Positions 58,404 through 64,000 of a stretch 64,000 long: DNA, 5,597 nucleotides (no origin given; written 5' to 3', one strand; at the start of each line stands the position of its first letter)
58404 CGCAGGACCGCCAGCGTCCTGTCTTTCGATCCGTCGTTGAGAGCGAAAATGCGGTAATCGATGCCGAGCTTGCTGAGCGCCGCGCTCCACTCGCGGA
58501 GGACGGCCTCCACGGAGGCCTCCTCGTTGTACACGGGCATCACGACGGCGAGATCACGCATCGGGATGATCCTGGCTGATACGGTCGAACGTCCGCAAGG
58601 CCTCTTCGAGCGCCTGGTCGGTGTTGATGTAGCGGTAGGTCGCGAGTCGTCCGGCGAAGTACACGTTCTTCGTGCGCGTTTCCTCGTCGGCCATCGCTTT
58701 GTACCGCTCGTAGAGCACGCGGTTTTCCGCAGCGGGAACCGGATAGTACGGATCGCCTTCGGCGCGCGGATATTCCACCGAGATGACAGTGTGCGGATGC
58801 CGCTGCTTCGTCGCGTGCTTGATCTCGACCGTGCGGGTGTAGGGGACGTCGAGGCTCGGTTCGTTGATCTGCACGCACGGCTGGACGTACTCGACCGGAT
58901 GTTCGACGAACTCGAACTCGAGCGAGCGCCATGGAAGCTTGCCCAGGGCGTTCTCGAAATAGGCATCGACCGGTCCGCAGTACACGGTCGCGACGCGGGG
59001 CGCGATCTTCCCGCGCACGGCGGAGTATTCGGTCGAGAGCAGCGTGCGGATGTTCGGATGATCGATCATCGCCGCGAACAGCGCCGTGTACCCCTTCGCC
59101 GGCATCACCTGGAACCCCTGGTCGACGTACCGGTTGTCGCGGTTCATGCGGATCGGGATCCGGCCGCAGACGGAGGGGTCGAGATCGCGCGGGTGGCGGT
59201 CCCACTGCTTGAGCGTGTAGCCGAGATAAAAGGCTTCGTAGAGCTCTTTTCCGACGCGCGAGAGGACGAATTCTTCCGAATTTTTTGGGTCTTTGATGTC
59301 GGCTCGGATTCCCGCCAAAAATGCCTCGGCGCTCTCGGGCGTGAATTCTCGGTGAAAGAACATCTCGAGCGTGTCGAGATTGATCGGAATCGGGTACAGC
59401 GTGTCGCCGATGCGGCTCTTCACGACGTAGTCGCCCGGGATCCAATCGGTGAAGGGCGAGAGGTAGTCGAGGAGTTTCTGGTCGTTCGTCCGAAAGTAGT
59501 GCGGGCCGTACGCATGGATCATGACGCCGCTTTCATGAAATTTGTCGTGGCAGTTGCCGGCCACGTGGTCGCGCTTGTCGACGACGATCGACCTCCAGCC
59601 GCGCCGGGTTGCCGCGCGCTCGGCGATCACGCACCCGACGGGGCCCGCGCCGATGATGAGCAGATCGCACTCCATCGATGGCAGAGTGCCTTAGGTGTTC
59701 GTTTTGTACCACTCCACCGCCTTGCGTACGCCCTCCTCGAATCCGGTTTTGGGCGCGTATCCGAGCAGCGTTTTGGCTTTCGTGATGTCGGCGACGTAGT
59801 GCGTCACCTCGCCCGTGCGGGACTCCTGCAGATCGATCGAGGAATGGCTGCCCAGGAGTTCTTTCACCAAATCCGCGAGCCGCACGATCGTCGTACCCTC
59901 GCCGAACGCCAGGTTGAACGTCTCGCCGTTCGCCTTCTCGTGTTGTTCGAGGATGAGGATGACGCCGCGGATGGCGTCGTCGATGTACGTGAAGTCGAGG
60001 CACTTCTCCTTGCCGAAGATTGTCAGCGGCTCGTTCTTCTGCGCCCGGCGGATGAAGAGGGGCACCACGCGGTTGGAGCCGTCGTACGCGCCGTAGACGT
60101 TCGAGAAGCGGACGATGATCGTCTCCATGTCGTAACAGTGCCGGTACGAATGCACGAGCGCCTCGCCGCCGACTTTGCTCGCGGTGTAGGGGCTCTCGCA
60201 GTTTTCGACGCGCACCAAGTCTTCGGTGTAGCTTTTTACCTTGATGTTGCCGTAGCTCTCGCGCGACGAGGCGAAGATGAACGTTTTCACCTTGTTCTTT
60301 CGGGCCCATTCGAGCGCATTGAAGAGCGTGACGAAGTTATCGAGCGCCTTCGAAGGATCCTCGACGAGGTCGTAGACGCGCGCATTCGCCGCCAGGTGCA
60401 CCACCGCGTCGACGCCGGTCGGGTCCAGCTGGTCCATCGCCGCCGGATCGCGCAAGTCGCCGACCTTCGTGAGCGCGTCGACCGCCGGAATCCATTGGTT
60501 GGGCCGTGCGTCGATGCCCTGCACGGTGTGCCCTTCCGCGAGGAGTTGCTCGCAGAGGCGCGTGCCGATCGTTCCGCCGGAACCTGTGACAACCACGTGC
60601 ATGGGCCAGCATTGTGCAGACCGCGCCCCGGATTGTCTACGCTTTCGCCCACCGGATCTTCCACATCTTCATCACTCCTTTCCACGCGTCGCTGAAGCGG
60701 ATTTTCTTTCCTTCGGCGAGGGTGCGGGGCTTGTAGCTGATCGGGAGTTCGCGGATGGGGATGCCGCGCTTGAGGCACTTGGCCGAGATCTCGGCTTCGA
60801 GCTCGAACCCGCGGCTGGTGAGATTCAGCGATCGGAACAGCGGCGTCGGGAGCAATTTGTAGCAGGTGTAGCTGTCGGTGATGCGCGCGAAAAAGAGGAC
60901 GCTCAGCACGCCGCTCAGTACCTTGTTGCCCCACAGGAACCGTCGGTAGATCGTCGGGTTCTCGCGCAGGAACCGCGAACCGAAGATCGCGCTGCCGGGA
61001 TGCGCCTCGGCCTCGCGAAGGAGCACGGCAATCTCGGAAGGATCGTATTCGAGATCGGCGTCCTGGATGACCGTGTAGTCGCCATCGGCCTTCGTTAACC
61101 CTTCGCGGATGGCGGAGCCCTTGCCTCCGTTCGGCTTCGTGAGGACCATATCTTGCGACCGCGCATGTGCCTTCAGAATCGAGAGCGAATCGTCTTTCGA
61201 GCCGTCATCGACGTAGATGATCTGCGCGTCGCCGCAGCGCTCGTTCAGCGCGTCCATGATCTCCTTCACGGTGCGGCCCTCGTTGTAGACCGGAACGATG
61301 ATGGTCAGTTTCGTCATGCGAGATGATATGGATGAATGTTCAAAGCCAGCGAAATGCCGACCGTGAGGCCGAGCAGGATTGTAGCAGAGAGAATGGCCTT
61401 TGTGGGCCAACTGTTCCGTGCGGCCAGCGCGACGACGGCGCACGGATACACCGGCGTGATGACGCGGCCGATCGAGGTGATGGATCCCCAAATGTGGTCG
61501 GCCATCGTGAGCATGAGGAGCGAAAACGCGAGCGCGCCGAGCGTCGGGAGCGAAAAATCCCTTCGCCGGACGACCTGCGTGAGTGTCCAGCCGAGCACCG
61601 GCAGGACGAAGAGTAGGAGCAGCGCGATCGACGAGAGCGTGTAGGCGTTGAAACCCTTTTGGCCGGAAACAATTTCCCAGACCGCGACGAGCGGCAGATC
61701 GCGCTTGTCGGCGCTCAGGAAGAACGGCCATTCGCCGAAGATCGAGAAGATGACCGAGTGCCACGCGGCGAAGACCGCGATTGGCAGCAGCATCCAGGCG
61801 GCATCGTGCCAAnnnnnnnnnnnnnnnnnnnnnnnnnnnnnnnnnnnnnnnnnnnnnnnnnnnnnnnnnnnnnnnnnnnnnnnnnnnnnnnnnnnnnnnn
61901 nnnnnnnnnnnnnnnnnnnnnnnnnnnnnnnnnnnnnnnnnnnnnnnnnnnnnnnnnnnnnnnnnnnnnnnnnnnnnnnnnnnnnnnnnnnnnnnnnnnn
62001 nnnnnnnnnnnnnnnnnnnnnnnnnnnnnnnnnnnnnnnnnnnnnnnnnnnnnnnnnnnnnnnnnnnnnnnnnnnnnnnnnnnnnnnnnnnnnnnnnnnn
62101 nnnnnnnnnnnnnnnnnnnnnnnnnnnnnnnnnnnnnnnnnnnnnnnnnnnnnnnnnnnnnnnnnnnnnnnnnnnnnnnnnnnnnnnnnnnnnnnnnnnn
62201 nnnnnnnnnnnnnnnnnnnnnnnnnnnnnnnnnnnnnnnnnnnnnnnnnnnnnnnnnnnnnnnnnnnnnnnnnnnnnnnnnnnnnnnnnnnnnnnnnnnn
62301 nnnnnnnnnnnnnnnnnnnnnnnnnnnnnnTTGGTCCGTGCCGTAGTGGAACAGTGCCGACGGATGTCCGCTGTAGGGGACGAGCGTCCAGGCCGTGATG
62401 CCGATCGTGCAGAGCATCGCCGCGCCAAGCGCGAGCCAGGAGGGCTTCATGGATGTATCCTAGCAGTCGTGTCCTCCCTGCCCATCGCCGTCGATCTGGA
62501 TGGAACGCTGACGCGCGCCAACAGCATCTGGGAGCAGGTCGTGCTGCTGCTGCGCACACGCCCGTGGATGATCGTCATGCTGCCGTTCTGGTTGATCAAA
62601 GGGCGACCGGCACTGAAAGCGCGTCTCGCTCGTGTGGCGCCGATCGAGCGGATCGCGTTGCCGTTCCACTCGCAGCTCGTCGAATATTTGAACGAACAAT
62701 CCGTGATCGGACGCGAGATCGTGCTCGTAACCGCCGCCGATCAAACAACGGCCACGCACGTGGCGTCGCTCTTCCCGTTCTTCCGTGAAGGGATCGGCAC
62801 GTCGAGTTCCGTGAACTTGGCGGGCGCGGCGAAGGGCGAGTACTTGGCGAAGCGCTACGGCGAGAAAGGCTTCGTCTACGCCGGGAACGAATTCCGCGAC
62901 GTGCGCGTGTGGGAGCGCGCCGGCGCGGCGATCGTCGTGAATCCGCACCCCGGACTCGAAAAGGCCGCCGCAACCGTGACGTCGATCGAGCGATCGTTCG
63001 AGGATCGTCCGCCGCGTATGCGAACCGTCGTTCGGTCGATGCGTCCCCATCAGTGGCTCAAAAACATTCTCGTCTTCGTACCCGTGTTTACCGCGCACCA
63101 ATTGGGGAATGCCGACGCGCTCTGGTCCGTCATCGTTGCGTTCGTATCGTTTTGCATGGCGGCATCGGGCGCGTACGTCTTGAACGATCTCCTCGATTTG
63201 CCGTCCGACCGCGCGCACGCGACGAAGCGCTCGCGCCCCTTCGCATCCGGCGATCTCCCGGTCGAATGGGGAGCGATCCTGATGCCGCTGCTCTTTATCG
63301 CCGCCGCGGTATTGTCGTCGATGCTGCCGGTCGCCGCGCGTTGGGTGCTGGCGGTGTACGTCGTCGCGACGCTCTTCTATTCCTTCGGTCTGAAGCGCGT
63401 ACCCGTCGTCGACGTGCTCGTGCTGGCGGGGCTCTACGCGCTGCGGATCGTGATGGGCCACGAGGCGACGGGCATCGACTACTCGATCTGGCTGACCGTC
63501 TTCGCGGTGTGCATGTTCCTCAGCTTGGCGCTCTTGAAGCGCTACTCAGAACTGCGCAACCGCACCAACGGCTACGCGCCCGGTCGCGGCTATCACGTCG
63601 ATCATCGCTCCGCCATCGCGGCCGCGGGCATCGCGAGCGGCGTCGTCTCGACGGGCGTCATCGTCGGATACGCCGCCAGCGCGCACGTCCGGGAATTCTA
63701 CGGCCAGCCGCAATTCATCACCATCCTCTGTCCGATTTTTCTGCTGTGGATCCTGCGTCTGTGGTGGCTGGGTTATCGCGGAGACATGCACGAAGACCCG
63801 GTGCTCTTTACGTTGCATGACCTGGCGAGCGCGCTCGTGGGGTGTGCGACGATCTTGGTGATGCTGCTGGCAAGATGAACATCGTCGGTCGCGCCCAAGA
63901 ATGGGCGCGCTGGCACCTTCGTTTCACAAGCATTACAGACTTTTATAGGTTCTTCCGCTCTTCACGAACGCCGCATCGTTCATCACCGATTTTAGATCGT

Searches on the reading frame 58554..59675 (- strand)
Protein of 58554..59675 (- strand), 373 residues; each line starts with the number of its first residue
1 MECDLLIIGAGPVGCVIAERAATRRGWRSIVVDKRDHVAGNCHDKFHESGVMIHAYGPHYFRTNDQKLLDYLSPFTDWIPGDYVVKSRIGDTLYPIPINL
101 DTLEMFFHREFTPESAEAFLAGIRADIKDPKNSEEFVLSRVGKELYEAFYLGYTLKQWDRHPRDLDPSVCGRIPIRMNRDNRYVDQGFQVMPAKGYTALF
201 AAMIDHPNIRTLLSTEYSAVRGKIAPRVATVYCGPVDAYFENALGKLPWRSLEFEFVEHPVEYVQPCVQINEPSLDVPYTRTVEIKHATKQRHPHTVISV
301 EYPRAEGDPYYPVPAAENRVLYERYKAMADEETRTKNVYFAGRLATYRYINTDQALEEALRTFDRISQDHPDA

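Call 64: search_protein_families(library=pfam, proteins=[window:58554-59675:-], max_evalue=0.00001)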
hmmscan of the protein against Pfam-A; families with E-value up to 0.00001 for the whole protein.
window:58554-59675:- (373 aa): 3 families
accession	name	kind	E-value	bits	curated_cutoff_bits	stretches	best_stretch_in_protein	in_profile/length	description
PF03275.19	GLF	-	2.3e-64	217.3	26.3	1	149-349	2-203/203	UDP-galactopyranose mutase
PF13450.12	NAD_binding_8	-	3.2e-13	50.2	21.9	1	7-72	1-65/68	NAD(P)-binding Rossmann-like domain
PF01266.30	DAO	-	6e-06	26.5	27.9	0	4-56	1-50/353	FAD dependent oxidoreductase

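Call 81: list_cluster_members(proteins=[window:58554-59675:-, window:59691-60602:-, window:50700-52070:-, window:46206-48149:+, window:52048-53862:-, window:49982-50725:+])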
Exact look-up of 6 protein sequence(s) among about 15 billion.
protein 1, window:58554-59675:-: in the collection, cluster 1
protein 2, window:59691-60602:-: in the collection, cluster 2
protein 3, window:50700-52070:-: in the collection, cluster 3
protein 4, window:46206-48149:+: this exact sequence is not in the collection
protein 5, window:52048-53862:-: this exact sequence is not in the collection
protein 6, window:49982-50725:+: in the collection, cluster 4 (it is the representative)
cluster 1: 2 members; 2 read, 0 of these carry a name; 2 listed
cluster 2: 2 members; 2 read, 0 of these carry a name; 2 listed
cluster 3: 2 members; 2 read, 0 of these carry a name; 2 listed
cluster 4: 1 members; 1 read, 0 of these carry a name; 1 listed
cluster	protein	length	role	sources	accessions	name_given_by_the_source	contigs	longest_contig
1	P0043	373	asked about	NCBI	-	-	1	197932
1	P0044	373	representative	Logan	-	-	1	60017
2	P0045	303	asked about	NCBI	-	-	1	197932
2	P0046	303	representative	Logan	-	-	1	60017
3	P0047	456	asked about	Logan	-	-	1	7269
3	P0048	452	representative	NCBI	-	-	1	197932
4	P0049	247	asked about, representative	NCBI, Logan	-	-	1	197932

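Call 82: find_encoding_contigs(protein=P0044, flank=10000, max_places=1)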
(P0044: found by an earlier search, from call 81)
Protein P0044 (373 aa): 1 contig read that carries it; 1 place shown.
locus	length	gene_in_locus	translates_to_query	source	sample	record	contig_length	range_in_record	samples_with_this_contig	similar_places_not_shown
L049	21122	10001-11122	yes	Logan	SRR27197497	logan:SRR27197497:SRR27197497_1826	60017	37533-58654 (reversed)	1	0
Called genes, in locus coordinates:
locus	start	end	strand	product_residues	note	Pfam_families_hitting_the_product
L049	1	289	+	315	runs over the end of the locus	PF01073:3Beta_HSD, PF01370:Epimerase, PF02719:Polysacc_synt_2, PF04321:RmlD_sub_bind, PF07993:NAD_binding_4 (faint), PF13460:NAD_binding_10 (faint), PF16363:GDP_Man_Dehyd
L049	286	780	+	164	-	PF01050:MannoseP_isomer (weak)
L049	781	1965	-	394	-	-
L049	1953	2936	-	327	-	PF00535:Glycos_transf_2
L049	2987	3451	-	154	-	PF04138:GtrA_DPMS_TM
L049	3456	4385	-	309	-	PF01370:Epimerase, PF02719:Polysacc_synt_2 (faint), PF05368:NmrA, PF08659:KR (weak), PF01073:3Beta_HSD, PF07993:NAD_binding_4 (faint), PF13460:NAD_binding_10, PF16363:GDP_Man_Dehyd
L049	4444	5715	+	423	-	PF03446:NAD_binding_2 (weak), PF03721:UDPG_MGDP_dh_N, PF00984:UDPG_MGDP_dh, PF03720:UDPG_MGDP_dh_C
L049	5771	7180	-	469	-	PF01040:UbiA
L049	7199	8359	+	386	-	-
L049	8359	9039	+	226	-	PF00535:Glycos_transf_2, PF13641:Glyco_tranf_2_3 (weak)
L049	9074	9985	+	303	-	PF00106:adh_short (faint), PF01073:3Beta_HSD, PF01370:Epimerase, PF02719:Polysacc_synt_2, PF04321:RmlD_sub_bind, PF13460:NAD_binding_10 (weak), PF16363:GDP_Man_Dehyd, PF07993:NAD_binding_4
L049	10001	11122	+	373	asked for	PF01266:DAO (faint), PF13450:NAD_binding_8, PF03275:GLF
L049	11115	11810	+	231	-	PF00535:Glycos_transf_2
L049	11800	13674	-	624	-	-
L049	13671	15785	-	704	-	-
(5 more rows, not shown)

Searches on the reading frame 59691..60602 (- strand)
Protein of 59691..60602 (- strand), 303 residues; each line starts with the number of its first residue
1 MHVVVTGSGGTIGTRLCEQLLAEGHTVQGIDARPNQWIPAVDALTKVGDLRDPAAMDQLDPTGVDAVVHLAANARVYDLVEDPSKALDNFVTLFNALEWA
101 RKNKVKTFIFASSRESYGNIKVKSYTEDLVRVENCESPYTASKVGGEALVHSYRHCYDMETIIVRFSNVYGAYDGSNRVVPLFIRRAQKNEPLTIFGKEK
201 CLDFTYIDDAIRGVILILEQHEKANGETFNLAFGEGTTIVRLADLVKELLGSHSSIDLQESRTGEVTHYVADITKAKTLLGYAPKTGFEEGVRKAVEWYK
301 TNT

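Call 64: search_protein_families(library=pfam, proteins=[window:59691-60602:-], max_evalue=0.00001)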
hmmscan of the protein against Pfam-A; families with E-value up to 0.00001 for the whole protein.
window:59691-60602:- (303 aa): 8 families
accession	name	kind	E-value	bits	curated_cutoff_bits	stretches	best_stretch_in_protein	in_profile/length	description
PF01370.27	Epimerase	-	3.3e-47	161.4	20.9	1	3-232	1-240/240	NAD dependent epimerase/dehydratase family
PF16363.11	GDP_Man_Dehyd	-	5.3e-44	151.5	27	1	5-294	2-331/332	GDP-mannose 4,6 dehydratase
PF02719.21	Polysacc_synt_2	-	6.5e-19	68.6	20.2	1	3-263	1-265/293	Polysaccharide biosynthesis protein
PF01073.25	3Beta_HSD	-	2.8e-16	59.8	22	1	4-216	1-227/280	3-beta hydroxysteroid dehydrogenase/isomerase family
PF04321.23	RmlD_sub_bind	-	5.7e-15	55.6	27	1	1-254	1-235/287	RmlD substrate binding domain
PF07993.18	NAD_binding_4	-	2.9e-10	40.2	20.1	1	63-178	88-221/258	Male sterility protein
PF00106.31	adh_short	-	2.9e-07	30.6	26.6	0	2-71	2-71/195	short chain dehydrogenase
PF13460.12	NAD_binding_10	-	5.1e-06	26.9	27.2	1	7-119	1-104/184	NAD(P)H-binding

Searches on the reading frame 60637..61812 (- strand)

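Call 64: search_protein_families(library=pfam, proteins=[window:60637-61812:-], max_evalue=0.00001)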
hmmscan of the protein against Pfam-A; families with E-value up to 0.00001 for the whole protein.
window:60637-61812:- (391 aa): 1 family
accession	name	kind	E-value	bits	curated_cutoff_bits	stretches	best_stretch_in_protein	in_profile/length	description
PF00535.33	Glycos_transf_2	-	1.4e-24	87.4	23.3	1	170-287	1-122/168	Glycosyl transferase family 2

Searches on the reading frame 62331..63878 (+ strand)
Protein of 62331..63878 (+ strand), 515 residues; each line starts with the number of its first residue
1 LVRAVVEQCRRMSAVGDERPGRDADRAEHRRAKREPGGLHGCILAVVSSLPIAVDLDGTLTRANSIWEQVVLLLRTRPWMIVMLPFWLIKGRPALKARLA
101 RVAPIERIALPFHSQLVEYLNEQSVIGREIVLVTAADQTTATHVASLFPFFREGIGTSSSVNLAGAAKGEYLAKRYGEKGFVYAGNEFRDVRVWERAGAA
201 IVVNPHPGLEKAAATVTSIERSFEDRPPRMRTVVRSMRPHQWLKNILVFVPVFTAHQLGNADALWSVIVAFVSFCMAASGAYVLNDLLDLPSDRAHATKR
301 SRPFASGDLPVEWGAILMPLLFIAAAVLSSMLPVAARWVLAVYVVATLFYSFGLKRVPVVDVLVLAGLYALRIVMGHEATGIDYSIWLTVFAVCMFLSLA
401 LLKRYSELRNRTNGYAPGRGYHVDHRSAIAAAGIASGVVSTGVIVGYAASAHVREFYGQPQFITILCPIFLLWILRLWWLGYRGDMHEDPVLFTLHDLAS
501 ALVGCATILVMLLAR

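Call 64: search_protein_families(library=pfam, proteins=[window:62331-63878:+], max_evalue=0.00001)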
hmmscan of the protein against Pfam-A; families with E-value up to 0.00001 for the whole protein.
window:62331-63878:+ (515 aa): 1 family
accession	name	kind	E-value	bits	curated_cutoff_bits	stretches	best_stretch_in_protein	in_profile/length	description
PF01040.23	UbiA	-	4.8e-19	69.1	34.2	1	259-490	14-241/250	UbiA prenyltransferase family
